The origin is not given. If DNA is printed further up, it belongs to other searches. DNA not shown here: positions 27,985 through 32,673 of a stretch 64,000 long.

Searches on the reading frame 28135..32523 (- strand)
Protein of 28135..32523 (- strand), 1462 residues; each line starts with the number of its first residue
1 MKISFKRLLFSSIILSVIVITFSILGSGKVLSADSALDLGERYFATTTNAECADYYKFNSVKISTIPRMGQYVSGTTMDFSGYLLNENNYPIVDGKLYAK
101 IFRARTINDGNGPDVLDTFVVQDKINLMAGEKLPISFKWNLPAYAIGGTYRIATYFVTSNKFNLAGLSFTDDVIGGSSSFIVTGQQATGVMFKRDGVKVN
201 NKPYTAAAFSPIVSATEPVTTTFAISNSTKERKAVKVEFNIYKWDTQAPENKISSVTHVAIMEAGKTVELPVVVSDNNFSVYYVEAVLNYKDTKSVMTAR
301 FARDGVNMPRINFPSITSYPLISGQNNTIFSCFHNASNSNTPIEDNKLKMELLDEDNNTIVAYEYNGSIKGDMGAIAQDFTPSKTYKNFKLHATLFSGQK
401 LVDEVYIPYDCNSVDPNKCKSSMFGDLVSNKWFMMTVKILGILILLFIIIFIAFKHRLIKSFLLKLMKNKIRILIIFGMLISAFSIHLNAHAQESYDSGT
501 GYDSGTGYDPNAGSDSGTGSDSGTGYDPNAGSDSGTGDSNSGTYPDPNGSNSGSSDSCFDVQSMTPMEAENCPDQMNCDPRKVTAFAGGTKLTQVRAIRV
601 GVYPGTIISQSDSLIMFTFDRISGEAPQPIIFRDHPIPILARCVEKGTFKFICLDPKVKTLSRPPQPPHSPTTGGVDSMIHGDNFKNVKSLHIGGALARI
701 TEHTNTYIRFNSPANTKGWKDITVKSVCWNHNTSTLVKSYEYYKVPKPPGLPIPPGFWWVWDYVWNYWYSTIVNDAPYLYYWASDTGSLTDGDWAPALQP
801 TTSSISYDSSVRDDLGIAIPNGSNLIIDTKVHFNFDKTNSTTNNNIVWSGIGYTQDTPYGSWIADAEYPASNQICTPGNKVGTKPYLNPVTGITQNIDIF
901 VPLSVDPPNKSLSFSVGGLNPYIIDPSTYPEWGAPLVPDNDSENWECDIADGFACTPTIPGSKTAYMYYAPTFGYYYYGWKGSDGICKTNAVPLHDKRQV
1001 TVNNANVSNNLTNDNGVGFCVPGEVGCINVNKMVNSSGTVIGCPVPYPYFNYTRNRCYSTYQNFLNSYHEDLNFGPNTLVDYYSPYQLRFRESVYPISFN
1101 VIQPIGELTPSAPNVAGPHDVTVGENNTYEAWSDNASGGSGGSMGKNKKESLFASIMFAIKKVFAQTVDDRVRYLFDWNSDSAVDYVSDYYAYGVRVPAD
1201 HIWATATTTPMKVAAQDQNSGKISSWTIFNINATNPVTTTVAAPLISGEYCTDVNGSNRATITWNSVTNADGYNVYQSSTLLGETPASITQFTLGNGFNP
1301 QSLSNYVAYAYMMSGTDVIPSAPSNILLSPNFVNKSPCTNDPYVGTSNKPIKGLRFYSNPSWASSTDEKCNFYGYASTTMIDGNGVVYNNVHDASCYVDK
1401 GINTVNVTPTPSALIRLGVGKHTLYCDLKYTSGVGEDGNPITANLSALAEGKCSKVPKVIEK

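Call 18: search_protein_families(library=pfam, proteins=[window:28135-32523:-], max_evalue=0.001)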
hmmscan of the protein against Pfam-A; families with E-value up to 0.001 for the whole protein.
window:28135-32523:- (1462 aa): 1 family
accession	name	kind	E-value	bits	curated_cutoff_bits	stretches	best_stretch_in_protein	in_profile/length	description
PF01833.30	TIG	-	2.1e-05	24.9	20.9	1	666-725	7-69/84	IPT/TIG domain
